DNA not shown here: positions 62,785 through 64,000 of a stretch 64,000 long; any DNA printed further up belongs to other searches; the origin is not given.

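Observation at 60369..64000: A multihaem cytochrome cluster has a CbcL-type cytochrome b/c fusion and a NapC/NirT-like protein, with no catalytic reductase in view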

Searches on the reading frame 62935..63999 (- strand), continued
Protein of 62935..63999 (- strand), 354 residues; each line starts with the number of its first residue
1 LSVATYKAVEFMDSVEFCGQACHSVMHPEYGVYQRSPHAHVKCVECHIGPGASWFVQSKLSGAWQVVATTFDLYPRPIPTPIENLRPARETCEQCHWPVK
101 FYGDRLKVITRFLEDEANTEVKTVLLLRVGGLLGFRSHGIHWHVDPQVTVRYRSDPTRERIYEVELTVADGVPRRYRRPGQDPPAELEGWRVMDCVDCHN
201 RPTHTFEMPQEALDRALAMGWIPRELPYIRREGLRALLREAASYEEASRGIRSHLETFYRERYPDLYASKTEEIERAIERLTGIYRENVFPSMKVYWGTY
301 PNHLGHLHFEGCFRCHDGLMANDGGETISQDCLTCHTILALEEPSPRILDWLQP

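Call 74: predict_structure(alignment_id=A3)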
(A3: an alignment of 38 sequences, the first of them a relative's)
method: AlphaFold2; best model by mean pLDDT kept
length: 469 residues; sequences in the alignment: 38
mean_pLDDT: 63.1   pTM: 0.41
mean pLDDT of the five models: 63.1, 62.1, 60.8, 59.2, 58.6
residues with pLDDT >= 90: 61; 70-90: 151; 50-70: 99; < 50: 158
segments of 3 or more residues with pLDDT < 50: 130-141, 158-177, 187-255, 310-320, 415-428, 446-469
pLDDT, mean of each block of 10 residues (from residue 1): 60 78 79 73 61 79 81 79 66 75 75 65 52 43 56 50 45 49 49 35 33 29 33 30 32 49 72 71 82 78 66 42 82 90 96 90 96 96 94 95 70 47 41 73 54 37 37
secondary structure, 60 per line:
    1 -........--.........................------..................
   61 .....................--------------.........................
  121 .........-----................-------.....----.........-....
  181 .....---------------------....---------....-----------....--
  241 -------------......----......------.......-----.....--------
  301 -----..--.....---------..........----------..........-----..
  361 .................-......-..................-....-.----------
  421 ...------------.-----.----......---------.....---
elements in order: H2-9 H12-36 H43-81 H96-129 H135-150 H158-162 H167-175 H177-185 H207-210 E220-223 E235-238 H254-259 E264-269 E276-282 E288-292 H310-314 H324-333 H344-353 H359-377 H379-384 H386-403 H447-452 H462-466
